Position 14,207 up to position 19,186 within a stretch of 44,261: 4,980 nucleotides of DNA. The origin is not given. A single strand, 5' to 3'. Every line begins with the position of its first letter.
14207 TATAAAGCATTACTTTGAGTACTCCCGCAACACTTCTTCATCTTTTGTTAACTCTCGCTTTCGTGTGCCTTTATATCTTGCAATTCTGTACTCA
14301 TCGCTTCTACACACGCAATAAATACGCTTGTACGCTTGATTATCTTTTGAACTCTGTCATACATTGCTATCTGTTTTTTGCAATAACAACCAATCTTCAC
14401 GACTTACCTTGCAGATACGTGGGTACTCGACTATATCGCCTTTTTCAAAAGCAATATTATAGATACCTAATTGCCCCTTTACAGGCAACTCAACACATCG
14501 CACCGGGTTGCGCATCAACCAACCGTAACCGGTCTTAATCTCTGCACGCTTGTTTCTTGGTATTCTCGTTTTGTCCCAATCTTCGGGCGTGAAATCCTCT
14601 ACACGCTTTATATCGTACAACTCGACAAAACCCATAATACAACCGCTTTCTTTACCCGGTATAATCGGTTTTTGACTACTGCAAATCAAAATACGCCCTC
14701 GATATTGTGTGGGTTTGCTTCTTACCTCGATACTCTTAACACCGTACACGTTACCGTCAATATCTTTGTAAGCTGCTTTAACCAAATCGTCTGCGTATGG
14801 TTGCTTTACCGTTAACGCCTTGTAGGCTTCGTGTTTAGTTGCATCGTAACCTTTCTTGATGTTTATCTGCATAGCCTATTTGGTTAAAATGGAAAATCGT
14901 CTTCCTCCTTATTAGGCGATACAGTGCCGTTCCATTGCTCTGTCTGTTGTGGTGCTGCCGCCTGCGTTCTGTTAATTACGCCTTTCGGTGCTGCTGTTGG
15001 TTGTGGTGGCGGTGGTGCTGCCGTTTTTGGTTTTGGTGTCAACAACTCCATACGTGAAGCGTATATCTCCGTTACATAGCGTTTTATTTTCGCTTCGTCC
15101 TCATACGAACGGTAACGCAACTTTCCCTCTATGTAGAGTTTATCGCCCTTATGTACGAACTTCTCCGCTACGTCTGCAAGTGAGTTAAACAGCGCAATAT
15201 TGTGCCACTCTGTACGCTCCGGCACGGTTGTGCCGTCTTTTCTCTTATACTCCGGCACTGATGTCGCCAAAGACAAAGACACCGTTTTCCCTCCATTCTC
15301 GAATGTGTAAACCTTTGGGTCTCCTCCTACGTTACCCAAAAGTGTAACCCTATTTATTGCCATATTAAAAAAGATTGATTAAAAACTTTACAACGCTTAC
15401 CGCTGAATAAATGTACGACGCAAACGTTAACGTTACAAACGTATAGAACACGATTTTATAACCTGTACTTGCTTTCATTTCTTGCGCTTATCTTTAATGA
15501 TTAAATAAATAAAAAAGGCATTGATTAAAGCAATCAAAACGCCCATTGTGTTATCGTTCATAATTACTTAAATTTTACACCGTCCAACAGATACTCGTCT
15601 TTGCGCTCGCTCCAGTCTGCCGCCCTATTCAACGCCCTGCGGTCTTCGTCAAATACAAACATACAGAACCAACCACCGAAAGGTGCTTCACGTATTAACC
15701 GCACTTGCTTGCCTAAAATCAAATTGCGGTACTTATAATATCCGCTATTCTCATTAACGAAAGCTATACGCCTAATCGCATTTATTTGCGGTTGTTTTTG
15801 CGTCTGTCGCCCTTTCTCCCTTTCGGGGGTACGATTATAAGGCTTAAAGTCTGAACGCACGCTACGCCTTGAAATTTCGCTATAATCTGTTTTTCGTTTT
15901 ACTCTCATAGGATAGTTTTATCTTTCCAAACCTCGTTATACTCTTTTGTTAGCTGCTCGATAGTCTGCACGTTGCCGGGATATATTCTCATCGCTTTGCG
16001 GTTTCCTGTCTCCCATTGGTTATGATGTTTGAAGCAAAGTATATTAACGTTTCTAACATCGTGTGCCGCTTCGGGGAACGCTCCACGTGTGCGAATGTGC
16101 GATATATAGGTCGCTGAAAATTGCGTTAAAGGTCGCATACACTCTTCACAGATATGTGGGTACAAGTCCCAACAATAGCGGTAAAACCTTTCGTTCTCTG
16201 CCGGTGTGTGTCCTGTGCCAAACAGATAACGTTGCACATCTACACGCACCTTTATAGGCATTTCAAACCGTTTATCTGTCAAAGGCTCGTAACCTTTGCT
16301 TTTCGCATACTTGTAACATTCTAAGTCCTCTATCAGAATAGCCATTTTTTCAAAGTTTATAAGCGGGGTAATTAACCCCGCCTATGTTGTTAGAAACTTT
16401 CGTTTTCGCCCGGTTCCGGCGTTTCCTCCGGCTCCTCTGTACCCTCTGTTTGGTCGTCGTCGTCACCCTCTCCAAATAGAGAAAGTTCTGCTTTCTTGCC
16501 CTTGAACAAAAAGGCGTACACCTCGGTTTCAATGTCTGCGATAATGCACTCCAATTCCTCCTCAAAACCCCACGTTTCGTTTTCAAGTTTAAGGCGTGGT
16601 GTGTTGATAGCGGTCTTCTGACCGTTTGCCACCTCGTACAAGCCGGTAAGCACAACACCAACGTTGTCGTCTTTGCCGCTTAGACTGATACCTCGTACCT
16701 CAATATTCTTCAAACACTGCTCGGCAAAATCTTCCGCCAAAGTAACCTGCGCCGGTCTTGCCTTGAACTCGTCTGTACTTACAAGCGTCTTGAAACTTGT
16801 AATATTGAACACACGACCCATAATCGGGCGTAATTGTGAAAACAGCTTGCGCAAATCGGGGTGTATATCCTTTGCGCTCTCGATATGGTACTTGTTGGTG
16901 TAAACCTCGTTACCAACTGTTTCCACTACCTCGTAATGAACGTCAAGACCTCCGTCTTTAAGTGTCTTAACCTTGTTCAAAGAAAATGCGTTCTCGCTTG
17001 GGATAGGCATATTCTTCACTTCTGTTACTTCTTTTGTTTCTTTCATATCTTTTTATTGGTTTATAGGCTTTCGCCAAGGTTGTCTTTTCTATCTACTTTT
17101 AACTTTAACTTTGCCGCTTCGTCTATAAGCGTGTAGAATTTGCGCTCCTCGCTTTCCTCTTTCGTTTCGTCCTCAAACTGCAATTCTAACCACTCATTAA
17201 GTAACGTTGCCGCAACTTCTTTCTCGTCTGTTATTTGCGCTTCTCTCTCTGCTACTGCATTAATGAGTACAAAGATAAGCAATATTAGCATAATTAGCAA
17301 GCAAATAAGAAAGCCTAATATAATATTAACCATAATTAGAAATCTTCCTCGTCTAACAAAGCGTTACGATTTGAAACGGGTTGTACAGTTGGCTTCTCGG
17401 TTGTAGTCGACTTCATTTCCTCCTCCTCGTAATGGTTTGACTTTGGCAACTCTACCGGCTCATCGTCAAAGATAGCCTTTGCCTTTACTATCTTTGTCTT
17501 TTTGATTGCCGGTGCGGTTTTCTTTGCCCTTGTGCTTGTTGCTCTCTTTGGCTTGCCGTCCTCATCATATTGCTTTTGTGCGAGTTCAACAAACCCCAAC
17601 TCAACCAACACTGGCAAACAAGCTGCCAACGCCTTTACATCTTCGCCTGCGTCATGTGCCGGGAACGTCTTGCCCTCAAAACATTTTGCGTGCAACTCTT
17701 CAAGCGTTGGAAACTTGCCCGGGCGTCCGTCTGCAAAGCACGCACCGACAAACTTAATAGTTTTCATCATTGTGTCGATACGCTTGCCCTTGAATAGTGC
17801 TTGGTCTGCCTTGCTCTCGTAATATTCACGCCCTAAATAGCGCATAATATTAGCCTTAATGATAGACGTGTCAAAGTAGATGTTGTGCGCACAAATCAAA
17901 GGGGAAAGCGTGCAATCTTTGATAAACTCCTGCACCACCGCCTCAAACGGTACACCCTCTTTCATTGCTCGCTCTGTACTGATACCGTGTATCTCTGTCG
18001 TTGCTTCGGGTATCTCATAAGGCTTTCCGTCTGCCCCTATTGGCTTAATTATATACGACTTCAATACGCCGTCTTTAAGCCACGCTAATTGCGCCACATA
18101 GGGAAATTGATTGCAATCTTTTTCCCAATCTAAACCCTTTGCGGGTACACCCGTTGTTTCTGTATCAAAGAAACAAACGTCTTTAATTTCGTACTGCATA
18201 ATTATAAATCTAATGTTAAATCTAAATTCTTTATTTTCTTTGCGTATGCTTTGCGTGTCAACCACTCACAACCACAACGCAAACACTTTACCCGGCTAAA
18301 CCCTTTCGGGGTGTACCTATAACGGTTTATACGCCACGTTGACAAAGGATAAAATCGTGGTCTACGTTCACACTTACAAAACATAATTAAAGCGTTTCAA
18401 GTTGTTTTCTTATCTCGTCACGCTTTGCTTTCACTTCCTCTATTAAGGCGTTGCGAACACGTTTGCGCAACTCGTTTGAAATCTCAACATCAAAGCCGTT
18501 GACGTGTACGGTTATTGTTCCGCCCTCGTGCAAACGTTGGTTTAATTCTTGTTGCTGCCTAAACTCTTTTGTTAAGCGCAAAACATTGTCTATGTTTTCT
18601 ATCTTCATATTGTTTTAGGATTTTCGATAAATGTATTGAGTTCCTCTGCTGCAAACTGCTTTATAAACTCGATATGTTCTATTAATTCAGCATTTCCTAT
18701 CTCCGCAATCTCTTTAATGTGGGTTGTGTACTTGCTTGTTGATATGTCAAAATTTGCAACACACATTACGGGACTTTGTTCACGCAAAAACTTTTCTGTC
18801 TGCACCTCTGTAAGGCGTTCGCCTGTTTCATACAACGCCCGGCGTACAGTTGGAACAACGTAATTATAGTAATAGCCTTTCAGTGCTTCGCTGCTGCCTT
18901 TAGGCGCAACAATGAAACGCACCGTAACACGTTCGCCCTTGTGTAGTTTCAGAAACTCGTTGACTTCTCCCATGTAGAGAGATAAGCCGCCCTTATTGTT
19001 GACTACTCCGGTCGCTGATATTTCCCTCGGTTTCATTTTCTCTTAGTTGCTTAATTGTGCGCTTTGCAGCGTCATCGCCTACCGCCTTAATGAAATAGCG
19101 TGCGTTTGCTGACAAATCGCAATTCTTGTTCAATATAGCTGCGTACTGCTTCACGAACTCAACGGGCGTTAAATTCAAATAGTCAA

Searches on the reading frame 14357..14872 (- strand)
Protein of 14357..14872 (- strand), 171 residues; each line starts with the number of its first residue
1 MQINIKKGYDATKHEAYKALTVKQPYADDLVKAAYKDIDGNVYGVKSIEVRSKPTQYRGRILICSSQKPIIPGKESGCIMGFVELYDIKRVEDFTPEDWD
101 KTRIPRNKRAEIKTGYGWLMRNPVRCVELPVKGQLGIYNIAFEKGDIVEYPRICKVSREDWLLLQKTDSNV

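Call 24: search_protein_families(library=phrogs, proteins=[window:14357-14872:-], max_evalue=0.001)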
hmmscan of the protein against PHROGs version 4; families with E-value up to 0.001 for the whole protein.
window:14357-14872:- (171 aa): 1 family
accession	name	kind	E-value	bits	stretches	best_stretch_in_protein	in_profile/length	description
phrog_3193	-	unknown function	1.4e-26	94.6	1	6-143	74-209/269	-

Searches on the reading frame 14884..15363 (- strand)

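Call 24: search_protein_families(library=phrogs, proteins=[window:14884-15363:-], max_evalue=0.001)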
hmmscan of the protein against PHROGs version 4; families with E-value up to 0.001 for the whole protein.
window:14884-15363:- (159 aa): 1 family
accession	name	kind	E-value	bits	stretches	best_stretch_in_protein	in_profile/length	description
phrog_44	-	DNA, RNA and nucleotide metabolism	4.6e-34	119.4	1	1-159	85-228/271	single strand DNA binding protein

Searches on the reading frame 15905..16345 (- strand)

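Call 24: search_protein_families(library=phrogs, proteins=[window:15905-16345:-], max_evalue=0.001)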
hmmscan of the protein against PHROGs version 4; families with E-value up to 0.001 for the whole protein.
window:15905-16345:- (146 aa): 5 families
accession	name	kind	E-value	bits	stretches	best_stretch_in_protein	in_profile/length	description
phrog_20279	-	unknown function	6.8e-12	46.6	1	51-128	72-157/162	-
phrog_144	-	DNA, RNA and nucleotide metabolism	7.3e-12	46.3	1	50-143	71-160/175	HNH endonuclease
phrog_5956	-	DNA, RNA and nucleotide metabolism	9.3e-06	26.3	1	65-118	61-114/138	HNH endonuclease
phrog_119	-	DNA, RNA and nucleotide metabolism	7.3e-05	22.7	1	63-124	203-267/443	HNH endonuclease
phrog_1271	-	DNA, RNA and nucleotide metabolism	0.00028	21.4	1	9-126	237-326/361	HNH endonuclease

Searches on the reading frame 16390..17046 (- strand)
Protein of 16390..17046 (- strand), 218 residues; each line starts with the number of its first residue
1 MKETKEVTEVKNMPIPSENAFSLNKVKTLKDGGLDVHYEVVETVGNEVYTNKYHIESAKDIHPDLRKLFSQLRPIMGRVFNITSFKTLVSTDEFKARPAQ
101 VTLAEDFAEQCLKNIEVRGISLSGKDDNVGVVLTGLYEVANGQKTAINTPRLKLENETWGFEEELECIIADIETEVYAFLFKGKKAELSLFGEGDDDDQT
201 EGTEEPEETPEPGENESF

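Call 24: search_protein_families(library=phrogs, proteins=[window:16390-17046:-], max_evalue=0.001)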
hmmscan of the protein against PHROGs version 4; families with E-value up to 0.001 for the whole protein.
window:16390-17046:- (218 aa): 2 families
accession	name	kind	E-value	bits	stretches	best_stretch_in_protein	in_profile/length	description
phrog_9513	-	unknown function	3.3e-21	76.6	1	20-211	9-194/214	-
phrog_6141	-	unknown function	7.6e-14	52.8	1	16-196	8-160/174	-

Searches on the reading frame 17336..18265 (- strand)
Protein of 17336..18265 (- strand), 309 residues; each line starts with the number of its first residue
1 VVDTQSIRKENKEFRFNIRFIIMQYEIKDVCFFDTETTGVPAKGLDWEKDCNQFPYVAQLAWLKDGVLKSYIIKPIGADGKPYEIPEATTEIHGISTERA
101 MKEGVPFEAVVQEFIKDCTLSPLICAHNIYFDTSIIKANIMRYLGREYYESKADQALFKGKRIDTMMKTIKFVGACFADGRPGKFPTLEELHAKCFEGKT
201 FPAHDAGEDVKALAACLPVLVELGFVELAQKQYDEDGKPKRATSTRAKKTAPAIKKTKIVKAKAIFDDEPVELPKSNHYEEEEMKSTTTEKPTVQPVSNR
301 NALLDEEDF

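Call 24: search_protein_families(library=phrogs, proteins=[window:17336-18265:-], max_evalue=0.001)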
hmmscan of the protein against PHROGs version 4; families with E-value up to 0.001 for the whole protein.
window:17336-18265:- (309 aa): 1 family
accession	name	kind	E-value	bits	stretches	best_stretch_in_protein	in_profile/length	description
phrog_192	-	DNA, RNA and nucleotide metabolism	3.6e-20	73.6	1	22-276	100-322/397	DNA polymerase exonuclease subunit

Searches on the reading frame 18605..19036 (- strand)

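Call 24: search_protein_families(library=phrogs, proteins=[window:18605-19036:-], max_evalue=0.001)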
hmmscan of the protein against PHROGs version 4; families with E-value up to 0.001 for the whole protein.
window:18605-19036:- (143 aa): 1 family
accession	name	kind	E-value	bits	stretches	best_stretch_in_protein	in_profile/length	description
phrog_23774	-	unknown function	1.1e-35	123.6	1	1-142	1-142/145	-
